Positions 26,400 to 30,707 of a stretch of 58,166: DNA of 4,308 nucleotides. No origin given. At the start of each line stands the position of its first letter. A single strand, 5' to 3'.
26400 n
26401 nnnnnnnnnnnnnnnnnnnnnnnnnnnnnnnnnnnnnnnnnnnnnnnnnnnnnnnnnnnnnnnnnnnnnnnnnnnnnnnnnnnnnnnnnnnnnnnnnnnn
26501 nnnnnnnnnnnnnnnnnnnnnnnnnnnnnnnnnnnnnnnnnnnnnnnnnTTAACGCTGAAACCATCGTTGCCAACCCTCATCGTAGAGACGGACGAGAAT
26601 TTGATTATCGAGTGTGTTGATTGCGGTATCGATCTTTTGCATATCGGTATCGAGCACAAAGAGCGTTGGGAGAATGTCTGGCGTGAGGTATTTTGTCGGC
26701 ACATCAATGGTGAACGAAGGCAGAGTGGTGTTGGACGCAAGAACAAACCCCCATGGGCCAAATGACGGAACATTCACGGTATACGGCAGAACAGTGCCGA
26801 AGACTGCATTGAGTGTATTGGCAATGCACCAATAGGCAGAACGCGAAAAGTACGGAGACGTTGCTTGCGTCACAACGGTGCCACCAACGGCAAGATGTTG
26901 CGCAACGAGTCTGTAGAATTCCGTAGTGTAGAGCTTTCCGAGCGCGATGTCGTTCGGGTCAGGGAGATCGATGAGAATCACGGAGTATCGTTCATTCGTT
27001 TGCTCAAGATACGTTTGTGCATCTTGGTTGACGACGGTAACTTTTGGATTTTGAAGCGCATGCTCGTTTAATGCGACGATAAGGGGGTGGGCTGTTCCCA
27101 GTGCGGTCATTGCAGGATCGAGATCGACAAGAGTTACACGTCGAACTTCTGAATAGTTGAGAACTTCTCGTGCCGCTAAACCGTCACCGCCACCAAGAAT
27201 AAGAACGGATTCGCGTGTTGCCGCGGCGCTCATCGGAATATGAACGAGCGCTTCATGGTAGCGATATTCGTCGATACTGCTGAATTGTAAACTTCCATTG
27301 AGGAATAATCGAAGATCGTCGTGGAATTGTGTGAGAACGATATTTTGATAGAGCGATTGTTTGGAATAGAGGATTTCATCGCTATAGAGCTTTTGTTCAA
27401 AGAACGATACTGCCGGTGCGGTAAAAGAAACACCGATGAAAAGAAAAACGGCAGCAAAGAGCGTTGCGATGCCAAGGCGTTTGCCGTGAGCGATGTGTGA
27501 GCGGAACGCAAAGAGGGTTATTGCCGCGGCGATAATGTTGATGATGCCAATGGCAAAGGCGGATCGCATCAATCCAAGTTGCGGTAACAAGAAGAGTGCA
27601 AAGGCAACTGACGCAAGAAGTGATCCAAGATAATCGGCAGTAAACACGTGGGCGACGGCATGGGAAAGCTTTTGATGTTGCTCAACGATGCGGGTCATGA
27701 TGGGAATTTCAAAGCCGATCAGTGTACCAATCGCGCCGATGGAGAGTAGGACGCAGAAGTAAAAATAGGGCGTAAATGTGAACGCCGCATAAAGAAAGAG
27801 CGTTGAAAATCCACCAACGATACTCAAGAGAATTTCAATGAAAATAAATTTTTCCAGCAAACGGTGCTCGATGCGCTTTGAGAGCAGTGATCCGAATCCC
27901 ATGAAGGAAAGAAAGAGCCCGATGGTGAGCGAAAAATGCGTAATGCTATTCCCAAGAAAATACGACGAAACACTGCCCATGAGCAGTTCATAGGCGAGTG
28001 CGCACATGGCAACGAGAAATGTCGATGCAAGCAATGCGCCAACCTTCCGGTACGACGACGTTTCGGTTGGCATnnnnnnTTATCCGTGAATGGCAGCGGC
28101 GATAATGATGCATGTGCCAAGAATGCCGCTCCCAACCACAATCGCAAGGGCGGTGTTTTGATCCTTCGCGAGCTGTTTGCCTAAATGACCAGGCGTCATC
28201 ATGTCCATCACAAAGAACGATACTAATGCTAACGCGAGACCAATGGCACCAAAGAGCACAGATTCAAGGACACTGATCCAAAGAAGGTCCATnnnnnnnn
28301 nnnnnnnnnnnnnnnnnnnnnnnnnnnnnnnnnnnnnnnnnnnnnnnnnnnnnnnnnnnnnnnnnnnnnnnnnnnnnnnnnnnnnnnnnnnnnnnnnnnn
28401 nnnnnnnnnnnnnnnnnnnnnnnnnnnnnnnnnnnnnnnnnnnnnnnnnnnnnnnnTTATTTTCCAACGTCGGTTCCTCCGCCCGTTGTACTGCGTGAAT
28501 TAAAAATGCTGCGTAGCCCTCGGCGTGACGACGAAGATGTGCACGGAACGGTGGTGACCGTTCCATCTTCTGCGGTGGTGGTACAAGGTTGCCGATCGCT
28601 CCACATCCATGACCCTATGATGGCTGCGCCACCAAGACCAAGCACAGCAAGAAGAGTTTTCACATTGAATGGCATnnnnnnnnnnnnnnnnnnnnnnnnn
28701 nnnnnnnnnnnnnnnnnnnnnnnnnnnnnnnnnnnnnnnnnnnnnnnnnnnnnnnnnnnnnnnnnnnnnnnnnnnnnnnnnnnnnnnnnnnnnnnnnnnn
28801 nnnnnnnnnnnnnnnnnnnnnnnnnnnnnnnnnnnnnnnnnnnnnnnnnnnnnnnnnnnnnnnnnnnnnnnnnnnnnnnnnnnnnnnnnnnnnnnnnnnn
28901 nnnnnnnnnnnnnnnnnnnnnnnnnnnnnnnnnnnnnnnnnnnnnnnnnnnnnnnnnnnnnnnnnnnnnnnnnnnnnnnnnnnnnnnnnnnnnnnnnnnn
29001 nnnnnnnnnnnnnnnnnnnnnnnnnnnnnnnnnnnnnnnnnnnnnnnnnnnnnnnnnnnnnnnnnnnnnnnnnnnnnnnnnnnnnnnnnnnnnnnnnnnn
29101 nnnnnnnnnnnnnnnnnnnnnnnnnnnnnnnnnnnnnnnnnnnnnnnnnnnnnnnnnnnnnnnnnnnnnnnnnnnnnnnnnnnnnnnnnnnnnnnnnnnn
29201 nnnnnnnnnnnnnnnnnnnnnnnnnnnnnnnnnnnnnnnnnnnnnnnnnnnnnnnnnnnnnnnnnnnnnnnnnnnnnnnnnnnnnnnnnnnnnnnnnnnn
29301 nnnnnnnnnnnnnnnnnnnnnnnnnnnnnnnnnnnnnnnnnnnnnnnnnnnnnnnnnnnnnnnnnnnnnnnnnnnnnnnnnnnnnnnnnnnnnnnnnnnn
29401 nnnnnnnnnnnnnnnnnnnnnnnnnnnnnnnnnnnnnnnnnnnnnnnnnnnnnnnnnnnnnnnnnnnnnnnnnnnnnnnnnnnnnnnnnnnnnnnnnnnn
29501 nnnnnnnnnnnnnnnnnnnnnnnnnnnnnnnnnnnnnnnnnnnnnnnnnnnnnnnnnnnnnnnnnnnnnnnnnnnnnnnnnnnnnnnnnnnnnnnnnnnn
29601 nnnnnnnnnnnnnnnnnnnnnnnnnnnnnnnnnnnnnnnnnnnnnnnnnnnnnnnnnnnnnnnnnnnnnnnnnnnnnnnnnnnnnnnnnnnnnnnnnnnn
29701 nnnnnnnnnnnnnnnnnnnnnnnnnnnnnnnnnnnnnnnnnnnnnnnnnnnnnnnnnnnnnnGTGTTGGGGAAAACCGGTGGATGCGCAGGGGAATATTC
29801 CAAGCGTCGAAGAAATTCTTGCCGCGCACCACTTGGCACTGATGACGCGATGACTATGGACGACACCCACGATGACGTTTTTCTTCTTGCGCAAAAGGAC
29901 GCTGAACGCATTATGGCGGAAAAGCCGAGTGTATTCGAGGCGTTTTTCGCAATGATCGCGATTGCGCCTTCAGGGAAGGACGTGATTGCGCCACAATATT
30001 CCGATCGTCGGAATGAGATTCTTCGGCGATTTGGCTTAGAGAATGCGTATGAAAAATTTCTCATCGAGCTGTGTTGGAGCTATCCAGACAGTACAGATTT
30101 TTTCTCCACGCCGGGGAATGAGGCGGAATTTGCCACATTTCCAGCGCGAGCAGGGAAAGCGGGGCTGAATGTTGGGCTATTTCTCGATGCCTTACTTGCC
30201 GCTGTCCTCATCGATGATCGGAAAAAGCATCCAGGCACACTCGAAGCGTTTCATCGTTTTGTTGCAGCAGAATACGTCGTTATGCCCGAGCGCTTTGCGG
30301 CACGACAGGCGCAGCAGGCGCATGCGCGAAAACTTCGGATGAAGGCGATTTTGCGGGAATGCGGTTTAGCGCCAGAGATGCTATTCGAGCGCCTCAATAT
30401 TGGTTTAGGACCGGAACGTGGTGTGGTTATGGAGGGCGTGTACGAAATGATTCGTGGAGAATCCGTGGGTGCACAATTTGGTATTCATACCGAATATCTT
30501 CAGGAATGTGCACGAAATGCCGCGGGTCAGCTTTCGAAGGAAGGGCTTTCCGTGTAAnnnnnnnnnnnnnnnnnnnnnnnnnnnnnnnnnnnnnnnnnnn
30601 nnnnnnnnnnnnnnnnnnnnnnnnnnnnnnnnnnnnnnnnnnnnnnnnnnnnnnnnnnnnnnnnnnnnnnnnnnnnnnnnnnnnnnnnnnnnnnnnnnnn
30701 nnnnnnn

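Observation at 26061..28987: Duplicated regulatory cassette links speH, the speE operon and an uncharacterised two-gene operon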

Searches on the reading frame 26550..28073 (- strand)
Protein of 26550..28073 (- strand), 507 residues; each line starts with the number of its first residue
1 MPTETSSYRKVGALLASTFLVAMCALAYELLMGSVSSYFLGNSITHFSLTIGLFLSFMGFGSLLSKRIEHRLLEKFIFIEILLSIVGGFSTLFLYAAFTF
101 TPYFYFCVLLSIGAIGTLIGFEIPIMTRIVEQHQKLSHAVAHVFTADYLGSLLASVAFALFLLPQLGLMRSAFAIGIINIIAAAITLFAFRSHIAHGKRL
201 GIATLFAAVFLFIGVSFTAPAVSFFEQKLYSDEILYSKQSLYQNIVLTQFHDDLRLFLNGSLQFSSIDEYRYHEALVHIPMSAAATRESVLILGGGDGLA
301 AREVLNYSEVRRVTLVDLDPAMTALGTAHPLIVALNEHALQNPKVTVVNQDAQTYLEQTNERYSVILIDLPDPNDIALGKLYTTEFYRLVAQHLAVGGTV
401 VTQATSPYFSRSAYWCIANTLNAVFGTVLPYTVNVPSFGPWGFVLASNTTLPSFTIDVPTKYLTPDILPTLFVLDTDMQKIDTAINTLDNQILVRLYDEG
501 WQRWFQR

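Call 8: search_protein_families(library=pfam, proteins=[window:26550-28073:-], max_evalue=0.01)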
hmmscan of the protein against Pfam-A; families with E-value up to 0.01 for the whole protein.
window:26550-28073:- (507 aa): 3 families
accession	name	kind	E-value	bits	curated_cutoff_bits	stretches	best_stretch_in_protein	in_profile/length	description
PF01564.23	Spermine_synth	-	7e-34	117.4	22.9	1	270-451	2-179/186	Spermine/spermidine synthase domain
PF13649.12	Methyltransf_25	-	0.0048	18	27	0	290-368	1-70/97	Methyltransferase domain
PF00398.26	RrnaAD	-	0.0054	16.3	24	1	273-354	20-87/263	Ribosomal RNA adenine dimethylase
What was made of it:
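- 26550..28073 (-): Membrane-anchored spermidine/polyamine aminopropyltransferase. Pfam Spermine_synth, E = 7e-34 (call 8).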

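Call 17: find_homologous_proteins(query=window:26550-28073:-, max_evalue=1e-30)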
Query window:26550-28073:- (507 aa): 7989 proteins with E <= 1e-30 among 8000 candidates; the best 120 are listed.
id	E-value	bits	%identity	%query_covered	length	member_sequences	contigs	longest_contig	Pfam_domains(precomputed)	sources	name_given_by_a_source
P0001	0.0e+0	1112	100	100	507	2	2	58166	PF01564.24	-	-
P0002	1.3e-267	906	80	100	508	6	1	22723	PF01564.24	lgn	-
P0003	2.0e-266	903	79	100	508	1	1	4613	PF01564.24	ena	-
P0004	1.3e-260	883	79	100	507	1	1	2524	PF01564.24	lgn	-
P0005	5.2e-260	881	79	100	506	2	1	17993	PF01564.24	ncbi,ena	-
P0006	1.9e-250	850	76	100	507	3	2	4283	PF01564.24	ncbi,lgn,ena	ncbi:MAG: polyamine aminopropyltransferase [Patescibacteria group bacterium]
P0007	3.6e-226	770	68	100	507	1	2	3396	PF01564.24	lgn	-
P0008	1.1e-165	570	54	97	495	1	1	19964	PF01564.24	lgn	-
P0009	5.6e-165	568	53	98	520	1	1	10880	PF01564.24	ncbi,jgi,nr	ncbi:MAG: polyamine aminopropyltransferase [Bacteroidetes bacterium]|nr:MAG: polyamine aminopropyltr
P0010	3.2e-164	566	53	97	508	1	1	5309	PF01564.24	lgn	-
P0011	5.6e-164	565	54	97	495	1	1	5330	PF01564.24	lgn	-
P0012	7.0e-164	564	53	98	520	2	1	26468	PF01564.24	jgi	jgi:spermidine synthase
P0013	5.5e-163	561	52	98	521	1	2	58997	PF01564.24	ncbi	ncbi:MAG: polyamine aminopropyltransferase [Bacteroidota bacterium]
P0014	1.0e-162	561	50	98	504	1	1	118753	PF01564.24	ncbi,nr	ncbi:MAG: polyamine aminopropyltransferase [Anaerolineae bacterium]|nr:polyamine aminopropyltransfer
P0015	1.4e-162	560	50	99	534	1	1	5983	PF01564.24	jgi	jgi:spermidine synthase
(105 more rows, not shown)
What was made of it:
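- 26550..28073 (-): Homologues are named polyamine aminopropyltransferase (call 17).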

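Call 19: find_encoding_contigs(protein=P0002, flank=10000, max_places=4)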
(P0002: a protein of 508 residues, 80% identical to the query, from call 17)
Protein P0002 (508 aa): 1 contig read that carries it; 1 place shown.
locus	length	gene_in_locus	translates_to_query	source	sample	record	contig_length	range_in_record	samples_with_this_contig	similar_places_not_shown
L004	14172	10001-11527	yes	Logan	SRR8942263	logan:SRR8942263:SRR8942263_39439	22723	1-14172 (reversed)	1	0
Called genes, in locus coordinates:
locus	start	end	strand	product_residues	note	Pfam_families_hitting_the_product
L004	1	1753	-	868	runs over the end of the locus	PF13196:DUF4012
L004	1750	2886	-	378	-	PF13439:Glyco_transf_4, PF20706:GT4-conflict, PF00534:Glycos_transf_1, PF13692:Glyco_trans_1_4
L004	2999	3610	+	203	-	PF00265:TK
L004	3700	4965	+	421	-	PF01794:Ferric_reduct, PF08022:FAD_binding_8, PF00175:NAD_binding_1 (weak)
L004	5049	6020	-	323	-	PF02388:FemAB, PF13480:Acetyltransf_6, PF02388:FemAB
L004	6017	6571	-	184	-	PF01330:RuvA_N, PF00633:HHH (faint), PF10391:DNA_pol_lambd_f (faint), PF01367:5_3_exonuc (faint), PF14520:HHH_5, PF21176:RecR_HhH (faint), PF07499:RuvA_C (weak)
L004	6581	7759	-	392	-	-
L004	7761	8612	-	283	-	-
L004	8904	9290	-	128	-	-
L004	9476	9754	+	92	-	-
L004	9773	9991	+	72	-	PF03994:DUF350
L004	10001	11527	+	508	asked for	PF01564:Spermine_synth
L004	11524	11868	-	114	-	PF02675:AdoMet_dc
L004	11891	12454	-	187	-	-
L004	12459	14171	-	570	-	?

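Call 20: find_encoding_contigs(protein=P0005, flank=10000, max_places=4)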
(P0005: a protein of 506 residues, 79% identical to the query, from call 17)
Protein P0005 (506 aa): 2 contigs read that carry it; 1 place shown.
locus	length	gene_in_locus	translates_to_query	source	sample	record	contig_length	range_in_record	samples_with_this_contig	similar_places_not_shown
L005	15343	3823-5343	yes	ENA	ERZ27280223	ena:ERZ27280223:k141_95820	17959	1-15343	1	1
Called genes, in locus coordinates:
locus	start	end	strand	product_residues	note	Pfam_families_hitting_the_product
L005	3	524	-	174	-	?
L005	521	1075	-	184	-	PF01330:RuvA_N, PF00633:HHH (weak), PF21176:RecR_HhH (faint), PF01367:5_3_exonuc (faint), PF12836:HHH_3 (faint), PF14520:HHH_5, PF07499:RuvA_C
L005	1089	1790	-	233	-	-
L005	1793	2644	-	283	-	-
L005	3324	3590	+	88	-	-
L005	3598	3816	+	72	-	PF03994:DUF350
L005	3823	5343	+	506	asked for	PF01564:Spermine_synth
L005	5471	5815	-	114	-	PF02675:AdoMet_dc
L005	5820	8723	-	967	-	PF00133:tRNA-synt_1, PF01406:tRNA-synt_1e (faint), PF09334:tRNA-synt_1g, PF08264:Anticodon_1, PF19302:DUF5915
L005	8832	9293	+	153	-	PF02502:LacAB_rpiB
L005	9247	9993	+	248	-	PF00834:Ribul_P_3_epim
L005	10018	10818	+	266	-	PF13473:Cupredoxin_1 (weak)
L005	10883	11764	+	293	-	PF13292:DXP_synthase_N, PF00456:Transketolase_N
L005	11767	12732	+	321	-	PF02779:Transket_pyr, PF02780:Transketolase_C, PF22613:Transketolase_C_1 (weak)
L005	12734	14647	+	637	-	PF00583:Acetyltransf_1 (weak)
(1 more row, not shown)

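Call 21: find_encoding_contigs(protein=P0003, flank=10000, max_places=4)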
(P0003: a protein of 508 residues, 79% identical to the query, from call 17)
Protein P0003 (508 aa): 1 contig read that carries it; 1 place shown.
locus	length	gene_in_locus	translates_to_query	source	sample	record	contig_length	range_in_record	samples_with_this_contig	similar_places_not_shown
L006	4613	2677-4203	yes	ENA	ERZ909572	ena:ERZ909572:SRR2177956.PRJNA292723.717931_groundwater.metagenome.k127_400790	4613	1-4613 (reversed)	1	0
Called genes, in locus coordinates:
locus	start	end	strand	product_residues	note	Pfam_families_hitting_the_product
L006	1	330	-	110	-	?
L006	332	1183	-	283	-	-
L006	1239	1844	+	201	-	-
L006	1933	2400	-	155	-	-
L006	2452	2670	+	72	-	PF03994:DUF350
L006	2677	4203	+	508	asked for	PF01564:Spermine_synth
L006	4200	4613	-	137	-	?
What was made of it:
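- In relatives the spe module lies next to a single unit (calls 19-21).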

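Call 22: find_encoding_contigs(protein=P0006, flank=10000, max_places=4)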
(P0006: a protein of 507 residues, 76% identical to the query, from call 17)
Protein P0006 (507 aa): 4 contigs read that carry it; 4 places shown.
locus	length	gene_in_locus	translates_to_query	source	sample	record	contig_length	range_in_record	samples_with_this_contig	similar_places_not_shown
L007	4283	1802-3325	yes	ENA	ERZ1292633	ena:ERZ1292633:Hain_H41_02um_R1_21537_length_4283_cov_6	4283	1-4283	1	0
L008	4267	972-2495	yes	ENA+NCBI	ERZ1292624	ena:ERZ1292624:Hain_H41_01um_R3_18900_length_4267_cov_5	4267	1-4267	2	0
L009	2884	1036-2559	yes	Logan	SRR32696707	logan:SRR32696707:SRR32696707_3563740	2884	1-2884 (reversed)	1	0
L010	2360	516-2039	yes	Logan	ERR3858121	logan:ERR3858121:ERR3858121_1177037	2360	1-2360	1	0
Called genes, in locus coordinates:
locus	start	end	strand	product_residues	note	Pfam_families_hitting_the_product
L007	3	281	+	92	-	?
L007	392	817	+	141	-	PF08570:DUF1761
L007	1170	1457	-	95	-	-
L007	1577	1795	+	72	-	PF03994:DUF350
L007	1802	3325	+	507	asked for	PF01564:Spermine_synth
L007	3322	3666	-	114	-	PF02675:AdoMet_dc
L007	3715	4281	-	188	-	?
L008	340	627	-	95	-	-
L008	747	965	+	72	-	PF03994:DUF350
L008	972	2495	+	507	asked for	PF01564:Spermine_synth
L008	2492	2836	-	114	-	PF02675:AdoMet_dc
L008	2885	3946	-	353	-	PF00154:RecA_N, PF06745:ATPase (faint), PF08423:Rad51, PF27531:MT3502_N (faint), PF01637:ATPase_2 (weak), PF21096:RecA_C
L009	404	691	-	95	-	-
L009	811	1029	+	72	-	PF03994:DUF350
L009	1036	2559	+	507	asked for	PF01564:Spermine_synth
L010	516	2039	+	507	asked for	PF01564:Spermine_synth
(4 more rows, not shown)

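Call 29: find_encoding_contigs(protein=P0007, flank=10000, max_places=4)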
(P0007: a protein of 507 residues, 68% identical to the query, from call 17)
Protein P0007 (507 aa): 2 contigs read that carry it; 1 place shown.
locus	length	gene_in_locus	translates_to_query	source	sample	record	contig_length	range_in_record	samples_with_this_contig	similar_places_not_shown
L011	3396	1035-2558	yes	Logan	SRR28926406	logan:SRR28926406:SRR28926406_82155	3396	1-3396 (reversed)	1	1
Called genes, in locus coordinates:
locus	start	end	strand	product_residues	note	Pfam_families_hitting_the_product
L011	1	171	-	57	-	?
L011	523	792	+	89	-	-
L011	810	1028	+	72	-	PF03994:DUF350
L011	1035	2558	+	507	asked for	PF01564:Spermine_synth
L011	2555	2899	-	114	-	PF02675:AdoMet_dc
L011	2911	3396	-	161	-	?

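Call 30: find_encoding_contigs(protein=P0004, flank=10000, max_places=4)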
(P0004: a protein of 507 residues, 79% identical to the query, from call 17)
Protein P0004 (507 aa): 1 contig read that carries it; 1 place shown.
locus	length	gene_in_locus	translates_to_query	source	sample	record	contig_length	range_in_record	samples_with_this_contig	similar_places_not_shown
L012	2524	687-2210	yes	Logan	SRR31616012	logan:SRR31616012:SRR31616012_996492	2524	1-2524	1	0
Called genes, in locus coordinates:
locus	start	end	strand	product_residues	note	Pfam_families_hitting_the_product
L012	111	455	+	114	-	-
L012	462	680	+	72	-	PF03994:DUF350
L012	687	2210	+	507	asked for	PF01564:Spermine_synth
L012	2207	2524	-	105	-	?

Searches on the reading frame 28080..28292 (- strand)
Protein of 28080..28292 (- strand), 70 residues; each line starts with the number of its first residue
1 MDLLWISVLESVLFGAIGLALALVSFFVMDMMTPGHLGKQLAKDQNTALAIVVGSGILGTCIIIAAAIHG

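Call 8: search_protein_families(library=pfam, proteins=[window:28080-28292:-], max_evalue=0.01)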
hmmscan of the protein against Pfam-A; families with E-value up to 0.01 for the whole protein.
window:28080-28292:- (70 aa): 1 family
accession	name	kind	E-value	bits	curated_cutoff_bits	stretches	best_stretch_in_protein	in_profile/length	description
PF03994.20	DUF350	-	2.3e-13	50.8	26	1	7-69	5-66/133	Domain of Unknown Function (DUF350)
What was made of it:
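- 28080..28292 (-): DUF350 membrane protein. Call 8.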

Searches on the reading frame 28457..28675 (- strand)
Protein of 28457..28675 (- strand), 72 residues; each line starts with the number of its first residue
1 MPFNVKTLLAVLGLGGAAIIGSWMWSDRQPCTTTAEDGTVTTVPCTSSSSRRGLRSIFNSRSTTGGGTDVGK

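Call 8: search_protein_families(library=pfam, proteins=[window:28457-28675:-], max_evalue=0.01)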
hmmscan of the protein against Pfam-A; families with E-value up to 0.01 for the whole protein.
window:28457-28675:- (72 aa): 0 families

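Call 44: search_protein_families(library=ncbifam, proteins=[window:28457-28675:-], max_evalue=1)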
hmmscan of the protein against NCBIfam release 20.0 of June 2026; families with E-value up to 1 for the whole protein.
window:28457-28675:- (72 aa): 0 families

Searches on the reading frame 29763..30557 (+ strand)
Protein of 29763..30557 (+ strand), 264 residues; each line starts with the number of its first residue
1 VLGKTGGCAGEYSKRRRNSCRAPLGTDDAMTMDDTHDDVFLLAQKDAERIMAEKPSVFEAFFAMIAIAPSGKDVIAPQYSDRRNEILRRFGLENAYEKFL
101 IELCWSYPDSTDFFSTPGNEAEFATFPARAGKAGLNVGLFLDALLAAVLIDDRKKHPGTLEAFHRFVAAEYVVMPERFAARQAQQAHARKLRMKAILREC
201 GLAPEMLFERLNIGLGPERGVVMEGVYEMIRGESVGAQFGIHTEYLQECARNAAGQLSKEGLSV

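Call 8: search_protein_families(library=pfam, proteins=[window:29763-30557:+], max_evalue=0.01)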
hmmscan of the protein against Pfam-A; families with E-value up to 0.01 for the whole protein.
window:29763-30557:+ (264 aa): 0 families

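Call 44: search_protein_families(library=ncbifam, proteins=[window:29850-30557:+], max_evalue=1)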
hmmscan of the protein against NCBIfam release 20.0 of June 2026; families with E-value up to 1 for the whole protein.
window:29850-30557:+ (235 aa): 0 families

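Call 77: find_homologous_proteins(query=window:29850-30557:+, max_evalue=0.00001)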
Query window:29850-30557:+ (235 aa): 43 proteins with E <= 0.00001 among 1320 candidates.
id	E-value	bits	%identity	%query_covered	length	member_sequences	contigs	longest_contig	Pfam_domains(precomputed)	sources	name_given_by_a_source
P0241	2.5e-137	474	91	99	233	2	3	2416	-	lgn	-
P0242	6.6e-100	351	71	97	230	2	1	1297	-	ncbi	-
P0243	3.1e-97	343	69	99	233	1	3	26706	-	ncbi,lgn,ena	-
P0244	4.2e-87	309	63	99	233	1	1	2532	-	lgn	-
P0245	3.7e-84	300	60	99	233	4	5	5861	-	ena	-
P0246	8.8e-84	299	60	100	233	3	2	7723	-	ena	-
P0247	4.0e-80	287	59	99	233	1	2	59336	-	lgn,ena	-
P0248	2.9e-68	248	60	81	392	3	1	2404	-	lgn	-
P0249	1.5e-67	246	58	87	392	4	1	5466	-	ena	-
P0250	2.8e-67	245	61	81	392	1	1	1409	-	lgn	-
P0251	4.1e-67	244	56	87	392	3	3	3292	-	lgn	-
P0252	2.9e-66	241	61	81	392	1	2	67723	-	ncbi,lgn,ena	-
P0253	6.0e-65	237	57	87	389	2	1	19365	-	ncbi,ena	-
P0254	6.1e-65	237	56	87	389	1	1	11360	-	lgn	-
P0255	7.9e-65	237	59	81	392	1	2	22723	-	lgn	-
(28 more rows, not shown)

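Call 82: predict_structure(alignment_id=A5)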
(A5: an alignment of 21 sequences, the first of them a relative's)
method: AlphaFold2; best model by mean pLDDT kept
length: 392 residues; sequences in the alignment: 21
mean_pLDDT: 90.9   pTM: 0.85
mean pLDDT of the five models: 90.9, 90.3, 89.8, 89.3, 84.8
residues with pLDDT >= 90: 296; 70-90: 81; 50-70: 8; < 50: 7
segments of 3 or more residues with pLDDT < 50: 1-7
pLDDT, mean of each block of 10 residues (from residue 1): 46 90 95 98 96 89 95 97 91 92 96 98 96 91 81 88 89 73 91 93 97 95 93 88 95 95 97 89 87 95 93 88 93 94 93 94 93 95 88 84
secondary structure, 60 per line:
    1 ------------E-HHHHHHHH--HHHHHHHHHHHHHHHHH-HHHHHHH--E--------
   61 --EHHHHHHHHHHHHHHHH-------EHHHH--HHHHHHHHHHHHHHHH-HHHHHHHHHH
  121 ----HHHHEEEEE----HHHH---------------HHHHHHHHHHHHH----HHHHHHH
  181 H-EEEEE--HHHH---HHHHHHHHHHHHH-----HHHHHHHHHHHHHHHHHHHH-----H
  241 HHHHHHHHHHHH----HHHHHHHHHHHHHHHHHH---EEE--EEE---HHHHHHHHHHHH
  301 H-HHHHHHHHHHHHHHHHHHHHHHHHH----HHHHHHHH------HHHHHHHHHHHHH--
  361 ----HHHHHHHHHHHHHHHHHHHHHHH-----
elements in order: H15-22 H25-41 H43-49 H64-79 H88-91 H94-109 H111-120 H125-128 E129-133 H138-141 H157-169 H174-181 E183-187 H190-193 H197-209 H215-234 H240-252 H257-274 E278-280 E283-285 H289-301 H303-327 H332-339 H346-358 H365-387

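Call 84: fold_search(model_id=the predicted structure, library=pdb)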
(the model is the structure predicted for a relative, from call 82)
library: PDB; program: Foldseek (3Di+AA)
matches with E <= 10: 149; with E <= 0.001: 0
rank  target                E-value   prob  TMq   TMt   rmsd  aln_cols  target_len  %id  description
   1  3wfp_B                4.2e-01  0.84  0.28  0.25  11.1       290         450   13  tRNA processing enzyme (apo form 2) (released 2014-01-01)
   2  3wfp_E                5.9e-01  0.66  0.25  0.24  12.7       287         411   14  tRNA processing enzyme (apo form 2) (released 2014-01-01)
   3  4xee_A                6.2e-01  0.06  0.10  0.09  19.9       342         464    9  Structure of active-like neurotensin receptor (released 2015-07-29)
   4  3wfo_C                6.5e-01  0.87  0.32  0.30   9.8       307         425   12  tRNA processing enzyme (apo form 1) (released 2014-01-01)
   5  3wfr_H                8.0e-01  0.80  0.32  0.28  10.1       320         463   11  tRNA processing enzyme complex 2 (released 2014-01-01)
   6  3wfo_B                8.8e-01  0.47  0.24  0.23  13.1       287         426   12  tRNA processing enzyme (apo form 1) (released 2014-01-01)
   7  3wfp_A                1.1e+00  0.80  0.34  0.30   7.8       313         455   12  tRNA processing enzyme (apo form 2) (released 2014-01-01)
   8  3wfo_A                1.1e+00  0.51  0.25  0.24  12.1       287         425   12  tRNA processing enzyme (apo form 1) (released 2014-01-01)
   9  3wfp_C                1.1e+00  0.44  0.24  0.23  12.7       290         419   13  tRNA processing enzyme (apo form 2) (released 2014-01-01)
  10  9p86_R                1.1e+00  0.05  0.12  0.14  21.0       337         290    9  NTSR1-G11-NTS(8-13) Complex in the Canonical, AHD Open State (C-Open-Apo) (released 2026-03-25)
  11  6bqh                  1.2e+00  0.06  0.13  0.14  27.6       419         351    9  Crystal structure of 5-HT2C in complex with ritanserin (released 2018-02-14)
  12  7lwz_F                1.5e+00  0.10  0.13  0.14  20.2       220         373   13  Apo Structure of Vibrio cholerae dGTPase protein VC1979 (released 2021-03-10)
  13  5kya_E                1.5e+00  0.04  0.11  0.14  20.7       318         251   15  Brain penetrant liver X receptor (LXR) modulators based on a 2,4,5,6-tetrahydropyrrolo[3,4-c]pyrazole core (released 2016-09-21)
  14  3wfq_H                1.9e+00  0.23  0.23  0.21  13.6       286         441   13  tRNA processing enzyme complex 1 (released 2014-01-01)
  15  6s2u                  1.9e+00  0.10  0.17  0.19  13.3       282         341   13  Structure of the catalytic domain of T. thermophilus Rel in complex with AMP and ppGpp (released 2020-07-08)
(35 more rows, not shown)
